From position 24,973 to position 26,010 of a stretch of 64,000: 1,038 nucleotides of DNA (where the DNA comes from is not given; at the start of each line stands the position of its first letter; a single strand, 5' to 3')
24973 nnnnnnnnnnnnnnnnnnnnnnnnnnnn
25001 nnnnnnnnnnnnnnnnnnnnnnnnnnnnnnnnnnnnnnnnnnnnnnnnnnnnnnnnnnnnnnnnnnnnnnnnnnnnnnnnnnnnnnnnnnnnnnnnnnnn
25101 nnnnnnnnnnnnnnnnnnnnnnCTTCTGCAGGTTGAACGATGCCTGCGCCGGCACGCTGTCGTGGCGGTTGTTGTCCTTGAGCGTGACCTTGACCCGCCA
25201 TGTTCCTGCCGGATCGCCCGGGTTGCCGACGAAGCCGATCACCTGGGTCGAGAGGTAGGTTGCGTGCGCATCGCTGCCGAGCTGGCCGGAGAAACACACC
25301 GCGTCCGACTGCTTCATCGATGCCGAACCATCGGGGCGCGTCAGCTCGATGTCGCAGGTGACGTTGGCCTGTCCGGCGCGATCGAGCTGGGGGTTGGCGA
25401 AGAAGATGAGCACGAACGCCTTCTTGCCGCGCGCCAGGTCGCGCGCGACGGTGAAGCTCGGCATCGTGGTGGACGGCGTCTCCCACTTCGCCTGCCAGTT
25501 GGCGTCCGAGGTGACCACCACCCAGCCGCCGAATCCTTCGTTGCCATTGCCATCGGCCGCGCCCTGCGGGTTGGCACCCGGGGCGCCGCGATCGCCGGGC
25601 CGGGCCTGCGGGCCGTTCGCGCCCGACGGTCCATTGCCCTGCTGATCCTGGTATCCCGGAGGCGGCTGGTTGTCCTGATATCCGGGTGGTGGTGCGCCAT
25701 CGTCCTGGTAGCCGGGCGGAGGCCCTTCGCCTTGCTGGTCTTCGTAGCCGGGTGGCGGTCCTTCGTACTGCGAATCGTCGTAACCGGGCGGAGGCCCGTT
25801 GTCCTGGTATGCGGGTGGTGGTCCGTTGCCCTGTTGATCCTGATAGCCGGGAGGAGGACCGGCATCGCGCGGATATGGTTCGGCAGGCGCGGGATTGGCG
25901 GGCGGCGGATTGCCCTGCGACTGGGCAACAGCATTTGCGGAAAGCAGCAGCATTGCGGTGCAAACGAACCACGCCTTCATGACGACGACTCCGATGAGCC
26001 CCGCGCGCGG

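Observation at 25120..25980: Secreted protein with seven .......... decapeptide repeats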

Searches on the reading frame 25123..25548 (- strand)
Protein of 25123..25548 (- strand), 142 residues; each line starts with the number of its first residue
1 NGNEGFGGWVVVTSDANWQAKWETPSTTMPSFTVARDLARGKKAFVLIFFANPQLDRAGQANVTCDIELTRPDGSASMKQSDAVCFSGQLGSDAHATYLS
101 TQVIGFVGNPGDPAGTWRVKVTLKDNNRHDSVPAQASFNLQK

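Call 20: predict_structure(alignment_id=A1)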
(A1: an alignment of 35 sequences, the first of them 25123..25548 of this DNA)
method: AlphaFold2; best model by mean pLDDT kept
length: 142 residues; sequences in the alignment: 35
mean_pLDDT: 94.2   pTM: 0.87
mean pLDDT of the five models: 94.2, 93.6, 93.1, 92.9, 92.6
residues with pLDDT >= 90: 126; 70-90: 12; 50-70: 1; < 50: 3
segments of 3 or more residues with pLDDT < 50: 1-3
pLDDT, mean of each block of 10 residues (from residue 1): 76 97 86 97 97 96 98 97 97 90 95 97 98 98 94
secondary structure, 60 per line:
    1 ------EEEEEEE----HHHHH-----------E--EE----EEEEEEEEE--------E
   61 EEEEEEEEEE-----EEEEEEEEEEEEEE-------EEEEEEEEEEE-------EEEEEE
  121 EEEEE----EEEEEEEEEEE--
elements in order: E7-13 H18-22 E43-51 E60-70 E76-89 E97-107 E115-125 E130-140

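Call 24: search_protein_representatives(alignment_id=A1)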
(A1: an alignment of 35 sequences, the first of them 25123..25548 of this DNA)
Query: 35 sequences, 290 profile positions. Proteins with E-value up to 0.001 (for the whole library): 1074; up to 1e-10: 536; up to 1e-30: 213. The best 150 are listed.
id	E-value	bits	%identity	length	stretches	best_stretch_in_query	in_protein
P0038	1.4e-86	306.8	-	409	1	20-289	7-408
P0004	1.1e-84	300.7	-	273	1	4-194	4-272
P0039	1.3e-84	300.4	-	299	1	27-196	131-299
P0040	2.8e-78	279.6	-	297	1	21-194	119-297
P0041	1.5e-77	277.2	-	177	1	18-193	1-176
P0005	1.9e-77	276.9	-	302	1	36-194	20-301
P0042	1.8e-76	273.7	-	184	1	18-200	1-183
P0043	3.3e-72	259.7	-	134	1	66-197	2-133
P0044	5.9e-71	255.6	-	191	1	19-194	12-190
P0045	9.1e-70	251.7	-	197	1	18-200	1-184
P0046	6.5e-69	248.9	-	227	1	15-193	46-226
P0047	2.5e-68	246.9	-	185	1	30-193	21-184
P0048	3.0e-68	246.7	-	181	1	22-195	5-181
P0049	9.2e-68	245.1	-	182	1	23-193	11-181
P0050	5.7e-67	242.5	-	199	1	16-193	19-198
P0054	2.1e-65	237.4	-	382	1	24-203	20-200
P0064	1.4e-62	228.1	-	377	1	36-202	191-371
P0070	2.4e-61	224.1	-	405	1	30-195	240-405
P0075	9.9e-59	215.5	-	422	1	33-194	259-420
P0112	3.4e-53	197.3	-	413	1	52-194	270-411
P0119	1.7e-52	195.0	-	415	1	17-195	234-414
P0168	3.7e-45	170.9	-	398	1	57-193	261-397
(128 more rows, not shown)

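Call 30: search_solved_structures(query=A1, max_evalue=10)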
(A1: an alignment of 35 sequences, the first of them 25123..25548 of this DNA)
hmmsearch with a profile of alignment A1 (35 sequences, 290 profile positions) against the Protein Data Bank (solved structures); distinct sequences matched with E-value up to 10: 10.
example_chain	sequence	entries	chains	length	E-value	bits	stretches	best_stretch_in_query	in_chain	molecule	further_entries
4o0g_A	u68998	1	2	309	0.18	14.4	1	53-79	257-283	Isoaspartyl peptidase/L-asparaginase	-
4o0f_A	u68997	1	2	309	0.18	14.4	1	53-79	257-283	Isoaspartyl peptidase/L-asparaginase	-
4o0e_A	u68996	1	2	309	0.18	14.4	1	53-79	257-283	Isoaspartyl peptidase/L-asparaginase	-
4o0c_A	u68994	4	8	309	0.18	14.4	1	53-79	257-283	Isoaspartyl peptidase/L-asparaginase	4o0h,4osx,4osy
4pvp_A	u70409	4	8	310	0.18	14.4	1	53-79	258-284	Isoaspartyl peptidase/L-asparaginase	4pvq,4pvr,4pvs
4o0d_A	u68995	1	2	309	0.18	14.4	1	53-79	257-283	Isoaspartyl peptidase/L-asparaginase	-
4et0_A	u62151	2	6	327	0.19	14.3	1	53-79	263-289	L-asparaginase | Isoaspartyl peptidase/L-asparaginase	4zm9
3tkj_A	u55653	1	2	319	0.19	14.3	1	53-79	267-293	L-asparaginase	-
3k0x_A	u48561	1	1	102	0.54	12.8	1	111-133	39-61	Protein Ten1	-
3kf6_B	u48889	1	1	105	0.56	12.7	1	111-133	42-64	Protein ten1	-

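Call 31: search_protein_families(library=pfam, proteins=[P0038, P0039, P0054, P0064, P0070, P0075, P0112, P0119, P0168], max_evalue=0.01)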
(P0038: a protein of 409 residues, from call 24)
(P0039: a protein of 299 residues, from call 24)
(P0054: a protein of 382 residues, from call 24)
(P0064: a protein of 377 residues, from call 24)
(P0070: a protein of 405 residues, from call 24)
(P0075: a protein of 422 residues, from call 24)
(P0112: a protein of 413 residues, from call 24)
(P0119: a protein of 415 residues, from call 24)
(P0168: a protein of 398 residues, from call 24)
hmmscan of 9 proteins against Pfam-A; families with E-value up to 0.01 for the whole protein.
P0038 (409 aa): 0 families

P0039 (299 aa): 0 families

P0054 (382 aa): 0 families

P0064 (377 aa): 0 families

P0070 (405 aa): 0 families

P0075 (422 aa): 0 families

P0112 (413 aa): 0 families

P0119 (415 aa): 0 families

P0168 (398 aa): 0 families

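Call 32: fold_search(model_id=the predicted structure, library=pdb)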
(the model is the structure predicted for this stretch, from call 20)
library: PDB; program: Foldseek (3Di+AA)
matches with E <= 10: 1546; with E <= 0.001: 38
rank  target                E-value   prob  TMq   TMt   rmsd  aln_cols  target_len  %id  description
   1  1ft0_A                1.2e-04  1.00  0.49  0.53   7.0       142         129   15  CRYSTAL STRUCTURE OF TRUNCATED HUMAN RHOGDI K113A MUTANT (released 2001-05-02)
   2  5fqg_A                1.6e-04  1.00  0.51  0.16   8.9       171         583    8  The details of glycolipid glycan hydrolysis by the structural analysis of a family 123 glycoside hydrolase from Clostr (released 2016-03-30)
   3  8k2h_A                1.6e-04  1.00  0.52  0.17   8.4       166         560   13  Crystal structure of Group 2Oligosaccharide/Monosaccharide-releasing beta-N-acetylhexosaminidase NgaAt from Arabidopsi (released 2024-04-24)
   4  5fqh_A                1.6e-04  1.00  0.49  0.15   9.2       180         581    7  The details of glycolipid glycan hydrolysis by the structural analysis of a family 123 glycoside hydrolase from Clostr (released 2016-03-30)
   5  5fqe_B                2.1e-04  1.00  0.53  0.16   9.8       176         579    7  The details of glycolipid glycan hydrolysis by the structural analysis of a family 123 glycoside hydrolase from Clostr (released 2016-03-30)
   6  5fr0                  2.2e-04  1.00  0.53  0.16   9.2       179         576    7  The details of glycolipid glycan hydrolysis by the structural analysis of a family 123 glycoside hydrolase from Clostrid (released 2016-03-30)
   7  5fqe_A                2.2e-04  1.00  0.50  0.15  10.1       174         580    7  The details of glycolipid glycan hydrolysis by the structural analysis of a family 123 glycoside hydrolase from Clostr (released 2016-03-30)
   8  8k2n_B                2.2e-04  1.00  0.38  0.13  15.4       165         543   11  Crystal structure of Group 4 Monosaccharide-releasing beta-N-acetylgalactosaminidase NgaLy from Lacticaseibacillus yic (released 2024-04-24)
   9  4kkq_A                3.3e-04  1.00  0.52  0.35   3.4       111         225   16  Crystal structure of Vibrio cholerae RbmA (crystal form 1) (released 2013-05-22)
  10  5fr1_B                3.3e-04  1.00  0.57  0.50   5.4       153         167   12  Double acetylated RhoGDI-alpha in complex with RhoA-GDP (released 2016-01-13)
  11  4kkr_A                3.7e-04  1.00  0.51  0.34   3.8       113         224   15  Crystal structure of Vibrio cholerae RbmA (crystal form 3) (released 2013-05-22)
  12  1nep                  4.1e-04  1.00  0.45  0.48   7.0       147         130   16  Crystal Structure Analysis of the Bovine NPC2 (Niemann-Pick C2) Protein (released 2003-01-28)
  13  4f38_B                4.8e-04  1.00  0.52  0.41   6.1       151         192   12  Crystal structure of geranylgeranylated RhoA in complex with RhoGDI in its active GPPNHP-bound form (released 2012-05-23)
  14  5kwy_C                5.4e-04  1.00  0.42  0.44   7.9       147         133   16  Structure of human NPC1 middle lumenal domain bound to NPC2 (released 2016-08-24)
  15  4be6_A                5.7e-04  1.00  0.49  0.33   5.8       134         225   13  V. cholera biofilm scaffolding protein RbmA (released 2013-12-18)
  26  4kkq_B                8.2e-04  1.00  0.51  0.34   3.7       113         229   16  Crystal structure of Vibrio cholerae RbmA (crystal form 1) (released 2013-05-22)
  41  9exj                  1.1e-03  1.00  0.38  0.30   9.9       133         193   10  Crystal structure of Aspergillus fumigatus AA11 Lytic Polysaccharide Monooxygenase (AfAA11B) in complex with Cu(II) (released 2025-04-23)
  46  9dng_A                1.3e-03  1.00  0.36  0.15   7.4       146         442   10  Structure of rat beta-arrestin 1 by fiducial-assisted cryo-EM (released 2025-01-22)
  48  9hdg                  1.3e-03  1.00  0.38  0.30  11.3       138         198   11  The structure of the catalytic domain of AfAA11B from the filamentous fungus Aspergillus fumigatus (released 2025-07-09)
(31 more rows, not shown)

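Call 36: search_protein_families(library=pfam, alignment_id=A1, max_evalue=5)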
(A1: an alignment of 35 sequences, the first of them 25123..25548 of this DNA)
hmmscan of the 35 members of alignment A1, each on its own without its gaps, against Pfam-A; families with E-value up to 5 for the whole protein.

A. member 1, window:25123-25548:- (142 aa): 0 families

B. families by the number of members that match (of 35 scanned): 5 families
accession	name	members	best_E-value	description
PF15240.11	Pro-rich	1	0.036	Proline-rich protein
PF09483.15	HpaP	1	0.11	Type III secretion protein (HpaP)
PF24334.1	DUF7502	1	0.21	Family of unknown function (DUF7502)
PF09027.15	GTPase_binding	1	0.22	GTPase binding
PF13670.12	PepSY_2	1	0.26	Peptidase propeptide and YPEB domain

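Call 37: find_related_loci(query=A1, collection=genome_contigs, flank=4000)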
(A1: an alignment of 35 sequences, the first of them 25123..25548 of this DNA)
Query A1 (142 aa) in genome_contigs; peptide patterns used: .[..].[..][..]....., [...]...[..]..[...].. (x = any residue, [..] = any of these).
256 stretches matched a pattern; 79 encode a relative of the query (tblastn E <= 1e-3); 79 distinct loci.
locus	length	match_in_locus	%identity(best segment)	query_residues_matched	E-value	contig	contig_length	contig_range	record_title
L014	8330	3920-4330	58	5-141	3e-54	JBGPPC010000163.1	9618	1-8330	MAG: Gammaproteobacteria bacterium isolate OBJ2_061818_050_23 k141_560963_length_9618_cov_14.0675, whole genome shotgun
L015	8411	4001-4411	55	5-141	2e-53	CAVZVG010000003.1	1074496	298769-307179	MAG: uncultured Gammaproteobacteria bacterium isolate MFD02416.bin.1.7 genome assembly, contig: contig_21381, whole geno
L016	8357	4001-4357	66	5-123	9e-53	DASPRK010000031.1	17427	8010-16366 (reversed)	MAG TPA_asm: Candidatus Methylomirabilis sp. isolate SMAG_U12223 k141_2111762, whole genome shotgun sequence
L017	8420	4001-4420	59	1-140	4e-52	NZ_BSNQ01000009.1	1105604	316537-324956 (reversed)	Dyella lipolytica strain NBRC 111473 sequence9, whole genome shotgun sequence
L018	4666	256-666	58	5-141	8e-51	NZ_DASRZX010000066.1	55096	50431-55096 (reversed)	MAG: Dyella sp. isolate SMAG_U15110 k141_2243542, whole genome shotgun sequence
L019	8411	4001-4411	55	5-141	6e-51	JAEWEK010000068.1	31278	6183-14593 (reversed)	MAG: Proteobacteria bacterium isolate OH_PBlB_140 k127_508051, whole genome shotgun sequence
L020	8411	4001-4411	57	5-141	1e-50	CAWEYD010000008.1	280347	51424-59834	MAG: uncultured beta proteobacterium isolate MFD05942.bin.4.8 genome assembly, contig: contig_18502, whole genome shotgu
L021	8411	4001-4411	52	5-141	2e-49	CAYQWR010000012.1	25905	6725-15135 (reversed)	MAG TPA_asm: uncultured Thiohalomonas sp. isolate binchicken_co151_64 genome assembly, contig: NODE_2518_length_25905_co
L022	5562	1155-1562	52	6-141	1e-48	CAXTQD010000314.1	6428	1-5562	MAG TPA_asm: uncultured Chthoniobacterales bacterium isolate public_SRR14722117_metawrap_bin.2 genome assembly, contig:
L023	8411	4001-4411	53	5-141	8e-49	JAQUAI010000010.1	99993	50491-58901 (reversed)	MAG: Gallionella sp. isolate STC_80 NODE_476_length_99993_cov_6.934322_Sandtown_C, whole genome shotgun sequence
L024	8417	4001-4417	51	3-141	2e-48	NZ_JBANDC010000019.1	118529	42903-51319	Collimonas rhizosphaerae strain H4R21 EFN1FPJHM, whole genome shotgun sequence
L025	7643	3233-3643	51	5-141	1e-47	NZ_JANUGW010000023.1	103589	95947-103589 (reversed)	Massilia pinisoli strain JCM 31316 23, whole genome shotgun sequence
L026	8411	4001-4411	52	5-141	1e-47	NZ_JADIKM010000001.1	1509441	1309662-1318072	Dyella ginsengisoli strain Gsoil3046 scaffold1_size1509435, whole genome shotgun sequence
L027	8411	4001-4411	53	5-141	2e-46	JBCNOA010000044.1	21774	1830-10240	MAG: Dyella sp. isolate SMAGNO115 Contig44, whole genome shotgun sequence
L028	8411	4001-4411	51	5-141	2e-46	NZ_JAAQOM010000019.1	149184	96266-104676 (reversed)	Telluria antibiotica strain TW-1 contig19, whole genome shotgun sequence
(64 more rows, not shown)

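Call 56: search_dna_similar(query=window:25123-25548:-, collection=plasmids, mode=protein, max_evalue=0.001, max_rows=15)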
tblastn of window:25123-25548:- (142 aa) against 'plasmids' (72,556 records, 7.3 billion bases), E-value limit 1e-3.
No match.

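Call 70: search_protein_families(library=padloc, proteins=[P0039, P0038], max_evalue=0.1)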
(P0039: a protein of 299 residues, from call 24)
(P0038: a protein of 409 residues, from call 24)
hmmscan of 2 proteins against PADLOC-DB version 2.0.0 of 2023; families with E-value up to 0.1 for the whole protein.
P0039 (299 aa): 0 families

P0038 (409 aa): 0 families

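Call 71: search_protein_families(library=phrogs, proteins=[P0039, P0038], max_evalue=0.1)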
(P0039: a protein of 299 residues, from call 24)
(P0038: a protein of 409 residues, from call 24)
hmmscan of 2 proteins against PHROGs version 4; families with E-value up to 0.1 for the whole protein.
P0039 (299 aa): 0 families

P0038 (409 aa): 0 families

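Call 72: search_protein_families(library=ncbifam, proteins=[P0039, P0038], max_evalue=0.1)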
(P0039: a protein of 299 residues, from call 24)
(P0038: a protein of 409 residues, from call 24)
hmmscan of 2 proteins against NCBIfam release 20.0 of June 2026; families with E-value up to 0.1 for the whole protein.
P0039 (299 aa): 0 families

P0038 (409 aa): 0 families

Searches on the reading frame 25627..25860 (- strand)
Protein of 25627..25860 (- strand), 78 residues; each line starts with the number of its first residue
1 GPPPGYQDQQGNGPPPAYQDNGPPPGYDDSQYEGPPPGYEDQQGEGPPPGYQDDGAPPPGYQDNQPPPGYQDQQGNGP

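Call 49: find_homologous_proteins(query=window:25627-25860:-, max_evalue=0.01)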
Query seq(78 aa): 2248 candidates shared short words with the query, none scored E <= 0.01.
